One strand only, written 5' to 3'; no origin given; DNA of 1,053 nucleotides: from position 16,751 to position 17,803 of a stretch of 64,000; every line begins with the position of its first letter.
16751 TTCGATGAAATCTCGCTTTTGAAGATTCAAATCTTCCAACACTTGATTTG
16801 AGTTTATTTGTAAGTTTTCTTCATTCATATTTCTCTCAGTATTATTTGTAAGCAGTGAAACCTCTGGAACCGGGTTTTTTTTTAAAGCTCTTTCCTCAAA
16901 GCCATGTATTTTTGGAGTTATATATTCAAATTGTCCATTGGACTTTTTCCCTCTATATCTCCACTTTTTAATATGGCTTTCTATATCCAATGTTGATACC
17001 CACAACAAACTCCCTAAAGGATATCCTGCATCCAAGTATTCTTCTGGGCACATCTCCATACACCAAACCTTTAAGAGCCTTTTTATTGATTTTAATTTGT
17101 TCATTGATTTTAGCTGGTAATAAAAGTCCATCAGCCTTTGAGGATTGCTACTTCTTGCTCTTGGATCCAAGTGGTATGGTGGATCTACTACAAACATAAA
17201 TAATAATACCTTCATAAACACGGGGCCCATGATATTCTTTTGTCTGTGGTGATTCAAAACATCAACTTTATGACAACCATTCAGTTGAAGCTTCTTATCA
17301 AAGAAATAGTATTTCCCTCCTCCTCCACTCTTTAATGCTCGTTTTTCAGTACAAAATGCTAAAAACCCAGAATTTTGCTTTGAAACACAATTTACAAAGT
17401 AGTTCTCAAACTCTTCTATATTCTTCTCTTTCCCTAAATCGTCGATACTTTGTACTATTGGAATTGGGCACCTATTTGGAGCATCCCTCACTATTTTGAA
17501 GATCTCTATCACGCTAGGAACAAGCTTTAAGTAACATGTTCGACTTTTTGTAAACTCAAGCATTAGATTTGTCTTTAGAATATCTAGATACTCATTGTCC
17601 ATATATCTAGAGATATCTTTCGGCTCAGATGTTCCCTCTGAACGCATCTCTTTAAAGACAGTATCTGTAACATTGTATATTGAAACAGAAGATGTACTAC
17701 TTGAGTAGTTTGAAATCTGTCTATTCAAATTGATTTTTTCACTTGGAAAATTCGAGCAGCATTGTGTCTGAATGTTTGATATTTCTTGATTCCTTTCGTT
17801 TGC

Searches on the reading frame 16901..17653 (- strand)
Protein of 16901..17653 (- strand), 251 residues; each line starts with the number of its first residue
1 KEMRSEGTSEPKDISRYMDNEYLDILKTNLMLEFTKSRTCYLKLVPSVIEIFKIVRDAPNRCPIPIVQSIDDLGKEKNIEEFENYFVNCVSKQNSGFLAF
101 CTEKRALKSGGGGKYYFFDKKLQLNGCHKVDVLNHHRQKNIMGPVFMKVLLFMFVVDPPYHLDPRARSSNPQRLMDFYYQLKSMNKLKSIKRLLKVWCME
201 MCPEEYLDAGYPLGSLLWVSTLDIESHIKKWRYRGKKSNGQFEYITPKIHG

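Call 20: predict_structure(alignment_id=A2)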
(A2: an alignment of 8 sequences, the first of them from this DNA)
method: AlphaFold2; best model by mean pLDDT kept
length: 251 residues; sequences in the alignment: 8
mean_pLDDT: 36.0   pTM: 0.34
mean pLDDT of the five models: 36.0, 34.5, 33.0, 32.9, 30.1
residues with pLDDT >= 90: 0; 70-90: 0; 50-70: 22; < 50: 229
segments of 3 or more residues with pLDDT < 50: 1-17, 33-48, 58-251
pLDDT, mean of each block of 10 residues (from residue 1): 40 50 58 43 47 47 35 42 43 31 25 23 25 26 36 33 31 44 41 35 29 26 36 30 26 24
secondary structure, 60 per line:
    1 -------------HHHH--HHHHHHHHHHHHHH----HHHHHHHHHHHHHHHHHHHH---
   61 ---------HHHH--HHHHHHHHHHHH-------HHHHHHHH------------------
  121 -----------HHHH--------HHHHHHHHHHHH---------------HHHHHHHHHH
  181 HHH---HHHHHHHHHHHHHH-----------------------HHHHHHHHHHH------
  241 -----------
elements in order: H14-17 H20-33 H38-57 H70-73 H76-87 H95-102 H132-135 H144-155 H171-183 H187-200 H224-234

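Call 22: search_protein_representatives(alignment_id=A2)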
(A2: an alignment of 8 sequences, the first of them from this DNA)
Query: 8 sequences, 251 profile positions. Proteins with E-value up to 0.001 (for the whole library): 12; up to 1e-10: 11; up to 1e-30: 7. The best 12 are listed.
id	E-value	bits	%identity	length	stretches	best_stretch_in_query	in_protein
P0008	1.3e-165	565.2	-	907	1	1-250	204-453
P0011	4.9e-161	550.3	-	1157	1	1-250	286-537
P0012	3.8e-155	531.0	-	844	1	8-244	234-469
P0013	9.3e-58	211.9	-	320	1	24-237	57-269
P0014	3.6e-55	203.4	-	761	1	24-235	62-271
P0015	1.6e-47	178.4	-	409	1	23-234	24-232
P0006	2.0e-31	125.6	-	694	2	193-250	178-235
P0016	3.0e-23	98.9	-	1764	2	28-164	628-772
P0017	6.8e-22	94.4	-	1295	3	22-159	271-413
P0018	1.3e-19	86.9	-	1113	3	21-159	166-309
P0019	5.5e-12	62.0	-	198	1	169-242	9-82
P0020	1.4e-04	37.8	-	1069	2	126-163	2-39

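Call 24: list_cluster_members(proteins=[P0013, P0014, P0015, P0016, P0017, P0018, P0019, P0020])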
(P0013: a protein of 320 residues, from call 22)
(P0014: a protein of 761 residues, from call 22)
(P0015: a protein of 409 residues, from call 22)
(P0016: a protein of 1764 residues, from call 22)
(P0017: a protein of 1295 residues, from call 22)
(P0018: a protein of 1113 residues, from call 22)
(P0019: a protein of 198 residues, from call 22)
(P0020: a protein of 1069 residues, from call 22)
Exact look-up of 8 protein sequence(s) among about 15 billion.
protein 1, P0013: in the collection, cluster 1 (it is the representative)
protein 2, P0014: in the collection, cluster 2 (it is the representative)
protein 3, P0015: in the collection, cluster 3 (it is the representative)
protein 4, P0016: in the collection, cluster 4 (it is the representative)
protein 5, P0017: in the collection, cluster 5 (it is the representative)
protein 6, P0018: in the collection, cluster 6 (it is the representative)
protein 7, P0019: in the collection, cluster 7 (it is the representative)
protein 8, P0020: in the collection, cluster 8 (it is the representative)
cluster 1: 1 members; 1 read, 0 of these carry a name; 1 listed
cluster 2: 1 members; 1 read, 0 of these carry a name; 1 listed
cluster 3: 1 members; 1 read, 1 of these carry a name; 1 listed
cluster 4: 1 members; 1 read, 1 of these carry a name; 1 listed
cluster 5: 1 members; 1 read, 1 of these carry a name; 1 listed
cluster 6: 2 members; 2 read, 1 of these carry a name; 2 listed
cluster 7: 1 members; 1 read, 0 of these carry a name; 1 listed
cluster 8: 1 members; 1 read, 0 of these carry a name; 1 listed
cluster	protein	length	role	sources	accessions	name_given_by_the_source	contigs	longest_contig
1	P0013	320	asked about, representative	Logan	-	-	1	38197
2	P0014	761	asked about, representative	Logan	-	-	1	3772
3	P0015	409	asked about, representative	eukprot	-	GHVP01065836.1.p2 GENE.GHVP01065836.1~~GHVP01065836.1.p2 ORF type:complete len:410 ...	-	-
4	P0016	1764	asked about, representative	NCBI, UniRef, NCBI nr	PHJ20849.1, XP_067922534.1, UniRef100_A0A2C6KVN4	hypothetical protein CSUI_005308 [Cystoisospora suis] | Uncharacterized protein n=1 Tax=Cystoisospora suis TaxID=483139 RepID=A0A2C6KVN4_9APIC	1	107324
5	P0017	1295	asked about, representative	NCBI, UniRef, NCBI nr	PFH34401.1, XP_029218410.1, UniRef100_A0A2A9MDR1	hypothetical protein BESB_075530 [Besnoitia besnoiti] | Uncharacterized protein n=1 Tax=Besnoitia besnoiti TaxID=94643 RepID=A0A2A9MDR1_BESBE | uncharacterized protein BESB_075530 [Besnoitia besnoiti]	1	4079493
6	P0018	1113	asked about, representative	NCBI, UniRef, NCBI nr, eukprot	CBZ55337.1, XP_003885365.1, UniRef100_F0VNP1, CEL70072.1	conserved hypothetical protein [Neospora caninum Liverpool] | Uncharacterized protein n=1 Tax=Neospora caninum (strain Liverpool) TaxID=572307 ... | XP_003885365.1 conserved hypothetical protein [Neospora caninum Liverpool]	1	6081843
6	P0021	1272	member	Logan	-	-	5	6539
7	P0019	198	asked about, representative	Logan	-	-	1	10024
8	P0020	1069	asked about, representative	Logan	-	-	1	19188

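Call 25: search_protein_families(library=pfam, proteins=[P0013, P0014, P0015, P0016, P0017, P0018], max_evalue=1)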
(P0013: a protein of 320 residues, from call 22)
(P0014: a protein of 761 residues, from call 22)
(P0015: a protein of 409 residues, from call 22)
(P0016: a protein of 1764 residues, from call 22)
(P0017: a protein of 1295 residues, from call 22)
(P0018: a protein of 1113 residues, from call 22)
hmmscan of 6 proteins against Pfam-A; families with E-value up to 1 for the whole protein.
P0013 (320 aa): 0 families

P0014 (761 aa): 1 family
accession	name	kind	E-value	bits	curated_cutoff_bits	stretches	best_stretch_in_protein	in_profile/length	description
PF25642.1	DUF7944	-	0.2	12.7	27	1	497-546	30-79/82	Domain of unknown function (DUF7944)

P0015 (409 aa): 1 family
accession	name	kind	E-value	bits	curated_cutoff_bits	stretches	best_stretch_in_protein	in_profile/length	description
PF25808.1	TPR_LAA1_C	-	0.013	15.8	27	1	342-392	54-107/160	LAA1-like, C-terminal TPR repeats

P0016 (1764 aa): 0 families

P0017 (1295 aa): 0 families

P0018 (1113 aa): 0 families

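Call 29: find_homologous_proteins(query=A3, max_evalue=0.01)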
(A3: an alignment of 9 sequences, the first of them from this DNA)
Query A3 (9 sequences) (251 aa, profile of the alignment): 15 proteins with E <= 0.01 among 7941 candidates.
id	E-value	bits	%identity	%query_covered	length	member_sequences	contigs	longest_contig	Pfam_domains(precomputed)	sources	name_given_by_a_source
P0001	3.9e-111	388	100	100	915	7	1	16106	-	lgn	-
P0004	7.3e-111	387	97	100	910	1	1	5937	-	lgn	-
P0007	7.5e-111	387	94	100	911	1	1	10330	-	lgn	-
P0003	7.8e-111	387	98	100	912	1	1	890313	-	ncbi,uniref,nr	ncbi:uncharacterized protein cubi_02394 [Cryptosporidium ubiquitum]|uniref:Uncharacterized protein n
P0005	1.5e-110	386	95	100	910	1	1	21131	-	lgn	-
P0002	3.4e-110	385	98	100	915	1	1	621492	-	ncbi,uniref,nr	ncbi:uncharacterized protein ELE39_002419 [Cryptosporidium sp. chipmunk genotype I]|uniref:uncharact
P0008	1.8e-109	383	93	100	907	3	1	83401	-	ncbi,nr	ncbi:hypothetical protein OIY81_1999 [Cryptosporidium canis]|nr:hypothetical protein OIY81_1999 [Cry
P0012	5.0e-109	381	89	90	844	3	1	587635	-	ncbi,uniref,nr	ncbi:hypothetical protein cand_005620 [Cryptosporidium andersoni]|uniref:Uncharacterized protein n=1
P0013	1.4e-108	380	45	84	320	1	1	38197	-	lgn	-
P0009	1.8e-107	376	94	98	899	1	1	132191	-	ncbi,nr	ncbi:hypothetical protein HWI79_2410 [Cryptosporidium felis]|nr:hypothetical protein HWI79_2410 [Cry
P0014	1.3e-106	373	43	84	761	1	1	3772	-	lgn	-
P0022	7.7e-105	368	41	91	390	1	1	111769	-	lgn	-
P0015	9.4e-96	338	41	89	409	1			-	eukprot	eukprot:GHVP01065836.1.p2 GENE.GHVP01065836.1~~GHVP01065836.1.p2 ORF type:complete len:410 (-),score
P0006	1.1e-15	76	98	24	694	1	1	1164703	-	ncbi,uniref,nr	ncbi:hypothetical predicted AT hook motif protein, unknown function [Cryptosporidium parvum]|uniref:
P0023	4.9e-10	57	31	18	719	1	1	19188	-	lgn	-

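Call 30: search_solved_structures(query=A3, max_evalue=10, show_alignments=2)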
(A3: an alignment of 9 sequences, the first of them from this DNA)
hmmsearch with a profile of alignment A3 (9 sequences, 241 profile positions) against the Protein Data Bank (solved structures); distinct sequences matched with E-value up to 10: 2.
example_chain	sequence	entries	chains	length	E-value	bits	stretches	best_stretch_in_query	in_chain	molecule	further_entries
8ucd_A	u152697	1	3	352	0.97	11.8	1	138-220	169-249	Metalloreductase STEAP1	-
6y9b_C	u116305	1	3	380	1.2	11.5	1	139-220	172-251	Metalloreductase STEAP1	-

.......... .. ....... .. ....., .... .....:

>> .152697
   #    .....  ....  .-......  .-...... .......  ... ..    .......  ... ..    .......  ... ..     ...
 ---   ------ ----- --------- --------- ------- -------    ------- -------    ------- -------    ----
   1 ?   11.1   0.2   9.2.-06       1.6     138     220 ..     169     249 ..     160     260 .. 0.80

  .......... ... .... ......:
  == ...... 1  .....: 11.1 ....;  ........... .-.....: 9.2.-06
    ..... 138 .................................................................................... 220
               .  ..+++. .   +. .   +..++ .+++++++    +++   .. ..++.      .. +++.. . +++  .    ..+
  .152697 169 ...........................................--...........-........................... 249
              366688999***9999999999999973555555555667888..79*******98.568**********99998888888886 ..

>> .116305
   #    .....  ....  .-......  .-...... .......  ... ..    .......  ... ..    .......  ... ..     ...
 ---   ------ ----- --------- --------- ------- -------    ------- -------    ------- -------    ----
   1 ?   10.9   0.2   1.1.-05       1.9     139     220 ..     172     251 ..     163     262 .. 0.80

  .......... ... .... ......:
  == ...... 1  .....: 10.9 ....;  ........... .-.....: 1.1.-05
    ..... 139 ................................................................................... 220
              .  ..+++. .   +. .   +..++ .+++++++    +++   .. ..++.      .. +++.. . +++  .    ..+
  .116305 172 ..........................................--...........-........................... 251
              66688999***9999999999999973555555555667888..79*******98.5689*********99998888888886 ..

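Call 34: find_encoding_contigs(protein=P0013, flank=8000, max_places=2)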
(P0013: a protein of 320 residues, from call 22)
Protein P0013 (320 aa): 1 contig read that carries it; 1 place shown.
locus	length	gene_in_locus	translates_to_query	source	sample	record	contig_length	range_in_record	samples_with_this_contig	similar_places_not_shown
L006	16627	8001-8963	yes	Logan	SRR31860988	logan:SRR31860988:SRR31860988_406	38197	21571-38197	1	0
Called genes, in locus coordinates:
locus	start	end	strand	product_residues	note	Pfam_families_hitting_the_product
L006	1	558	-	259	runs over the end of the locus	-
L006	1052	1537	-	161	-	-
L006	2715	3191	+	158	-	-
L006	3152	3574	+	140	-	-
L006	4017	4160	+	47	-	-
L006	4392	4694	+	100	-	-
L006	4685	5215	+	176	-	-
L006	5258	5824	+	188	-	-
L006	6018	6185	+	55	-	-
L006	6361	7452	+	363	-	PF17652:Glyco_hydro81C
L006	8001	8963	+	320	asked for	-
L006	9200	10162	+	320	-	-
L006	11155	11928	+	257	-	-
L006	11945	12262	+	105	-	-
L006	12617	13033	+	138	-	-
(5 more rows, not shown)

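Call 39: predict_structure(alignment_id=A4)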
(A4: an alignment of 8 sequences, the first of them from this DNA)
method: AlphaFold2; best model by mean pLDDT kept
length: 226 residues; sequences in the alignment: 8
mean_pLDDT: 87.7   pTM: 0.86
mean pLDDT of the five models: 87.7, 86.4, 84.8, 83.8, 61.3
residues with pLDDT >= 90: 143; 70-90: 66; 50-70: 15; < 50: 2
segments of 3 or more residues with pLDDT < 50: none
pLDDT, mean of each block of 10 residues (from residue 1): 86 92 87 94 94 93 93 75 85 68 91 92 93 91 86 86 93 94 92 81 93 91 54
secondary structure, 60 per line:
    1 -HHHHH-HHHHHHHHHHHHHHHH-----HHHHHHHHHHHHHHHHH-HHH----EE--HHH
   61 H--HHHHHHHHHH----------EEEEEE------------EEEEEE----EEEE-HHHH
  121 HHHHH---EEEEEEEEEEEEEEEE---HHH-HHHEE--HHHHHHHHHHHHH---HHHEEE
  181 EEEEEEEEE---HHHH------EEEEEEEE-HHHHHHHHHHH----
elements in order: H2-6 H8-23 H29-45 H58-61 H64-73 E84-89 E102-107 E112-115 H117-125 E129-144 H159-171 E178-189 H193-196 E203-210 H212-222

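Call 46: fold_search(model_id=the predicted structure, library=pdb)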
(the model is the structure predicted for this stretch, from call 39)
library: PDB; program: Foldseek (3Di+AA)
matches with E <= 10: 628; with E <= 0.001: 0
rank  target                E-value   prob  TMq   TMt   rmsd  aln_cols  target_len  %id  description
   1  5m7x_A                5.2e-02  0.09  0.11  0.13  13.3       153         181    8  Translation initiation factor 4E in complex with (RP)-m2(7,2'O)GppSepG mRNA 5' cap analog (beta-Se-ARCA D1) (released 2017-11-29)
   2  7way_A                6.3e-02  0.06  0.13  0.05  24.2       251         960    7  PlmCasX-sgRNAv1-dsDNA ternary complex at nts loading state (released 2022-03-16)
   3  9hj6_A                8.9e-02  0.12  0.21  0.12  20.9       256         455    9  TRPML1 in complex with compound 2 (released 2025-06-04)
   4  5zk7_A                1.0e-01  0.07  0.11  0.12  13.6       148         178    8  Stapled-peptides tailored against initiation of translation (released 2019-02-20)
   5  6h65_E                1.1e-01  0.08  0.13  0.10  19.2       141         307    8  Crystal structure of the branched-chain-amino-acid aminotransferase from Haliangium ochraceum (released 2018-10-10)
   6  6h65_C                1.2e-01  0.09  0.13  0.10  17.4       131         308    9  Crystal structure of the branched-chain-amino-acid aminotransferase from Haliangium ochraceum (released 2018-10-10)
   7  7sq7_A                1.3e-01  0.10  0.21  0.12  18.8       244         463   11  Cryo-EM structure of mouse PI(3,5)P2-bound TRPML1 channel at 2.41 Angstrom resolution (released 2022-02-02)
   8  4tm5                  1.4e-01  0.10  0.14  0.11  14.9       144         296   10  X-ray crystal structure of a D-amino acid aminotransferase from Burkholderia thailandensis E264 bound to the co-factor p (released 2014-07-02)
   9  8xfb_A                1.5e-01  0.12  0.15  0.12  12.7       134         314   10  Cryo-EM structure of partial dimeric WDR11-FAM91A1 complex (released 2024-08-14)
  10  5j5o_C                1.5e-01  0.06  0.11  0.13  13.3       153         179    7  Translation initiation factor 4E in complex with m7GppppG mRNA 5' cap analog (released 2017-05-10)
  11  6gkj_A                1.5e-01  0.06  0.11  0.12  13.4       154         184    9  Translation initiation factor 4E in complex with trinucleotide mRNA 5' cap (m7GpppApG) (released 2019-06-19)
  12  7sq6_A                1.7e-01  0.14  0.24  0.14  18.6       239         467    9  Cryo-EM structure of mouse agonist ML-SA1-bound TRPML1 channel at 2.32 Angstrom resolution (released 2022-02-02)
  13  4pbc_A                1.7e-01  0.10  0.16  0.13  14.4       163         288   10  X-ray crystal structure of a putative D-amino acid aminotransferase from Burkholderia cenocepacia (released 2014-07-02)
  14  3wwj_C                1.9e-01  0.07  0.13  0.10  15.8       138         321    9  Crystal structure of an engineered sitagliptin-producing transaminase, ATA-117-Rd11 (released 2015-08-12)
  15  5m7w_C                1.9e-01  0.06  0.11  0.13  13.3       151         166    8  Translation initiation factor 4E in complex with (SP)-m2(7,2'O)GppSpG mRNA 5' cap analog (beta-S-ARCA D2) (released 2017-12-20)
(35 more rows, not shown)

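Call 47: find_homologous_proteins(query=P0018, max_evalue=0.001)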
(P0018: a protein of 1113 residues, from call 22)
Query P0018 (1113 aa): 6 proteins with E <= 0.001 among 8000 candidates.
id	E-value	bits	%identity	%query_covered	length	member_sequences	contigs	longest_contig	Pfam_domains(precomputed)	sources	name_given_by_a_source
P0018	0.0e+0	2554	100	100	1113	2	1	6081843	-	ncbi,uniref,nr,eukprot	ncbi:conserved hypothetical protein [Neospora caninum Liverpool]|uniref:Uncharacterized protein n=1 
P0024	0.0e+0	1373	60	100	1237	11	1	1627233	-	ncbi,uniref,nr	ncbi:hypothetical protein TGARI_314700 [Toxoplasma gondii ARI]|uniref:Uncharacterized protein n=2 Ta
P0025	0.0e+0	1346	59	100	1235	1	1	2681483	-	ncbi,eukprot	ncbi:UNVERIFIED_CONTAM: hypothetical protein HHA_314700 [Hammondia hammondi]|eukprot:XP_008883471.1 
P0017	4.1e-173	596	36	99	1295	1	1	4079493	-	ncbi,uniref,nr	ncbi:hypothetical protein BESB_075530 [Besnoitia besnoiti]|uniref:Uncharacterized protein n=1 Tax=Be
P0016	3.1e-108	381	78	12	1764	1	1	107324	-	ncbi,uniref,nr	ncbi:hypothetical protein CSUI_005308 [Cystoisospora suis]|uniref:Uncharacterized protein n=1 Tax=Cy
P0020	4.5e-52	195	35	36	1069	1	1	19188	-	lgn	-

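Call 64: fold_search(model_id=the predicted structure, library=viral)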
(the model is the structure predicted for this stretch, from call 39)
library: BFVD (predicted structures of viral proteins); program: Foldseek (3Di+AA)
matches with E <= 10: 626; with E <= 0.001: 0
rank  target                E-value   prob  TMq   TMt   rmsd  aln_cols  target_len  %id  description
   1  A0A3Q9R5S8            5.8e-03  0.30  0.16  0.19  12.7       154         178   12  (no name in the UniProt tables at hand)
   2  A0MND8                7.8e-03  0.60  0.20  0.27  10.9       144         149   10  (no name in the UniProt tables at hand)
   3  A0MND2                3.6e-02  0.15  0.16  0.20  11.7       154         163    7  (no name in the UniProt tables at hand)
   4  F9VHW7                3.9e-02  0.16  0.15  0.18  11.0       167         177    9  (no name in the UniProt tables at hand)
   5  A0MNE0                4.3e-02  0.13  0.15  0.18  11.9       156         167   11  (no name in the UniProt tables at hand)
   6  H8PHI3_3              4.6e-02  0.09  0.17  0.05  19.2       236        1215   11  Replicase polyprotein 1a [Fathead minnow nidovirus]
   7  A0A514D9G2            5.8e-02  0.04  0.12  0.07  24.7       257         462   10  Maturation (Fragment) [Leviviridae sp.]
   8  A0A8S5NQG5            6.6e-02  0.08  0.14  0.10  17.4       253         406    6  Uncharacterized protein [Myoviridae sp. ctj3P51]
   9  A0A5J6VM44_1          7.8e-02  0.04  0.11  0.04  29.1       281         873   11  SAM domain protein [Megaviridae environmental sample]
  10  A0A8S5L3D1            9.4e-02  0.05  0.14  0.07  26.1       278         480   12  Maturation protein [ssRNA phage SRR6960799_7]
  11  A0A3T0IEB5            1.1e-01  0.14  0.15  0.18  10.9       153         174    5  (no name in the UniProt tables at hand)
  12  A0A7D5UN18            1.2e-01  0.05  0.15  0.10  23.7       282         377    9  (no name in the UniProt tables at hand)
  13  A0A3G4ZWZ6            1.3e-01  0.03  0.11  0.11  19.9       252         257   10  Uncharacterized protein [Faunusvirus sp.]
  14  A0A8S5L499            1.4e-01  0.03  0.12  0.07  22.6       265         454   11  Maturation protein [ssRNA phage SRR6254353_2]
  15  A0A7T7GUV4            1.5e-01  0.08  0.13  0.09  13.4       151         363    9  (no name in the UniProt tables at hand)
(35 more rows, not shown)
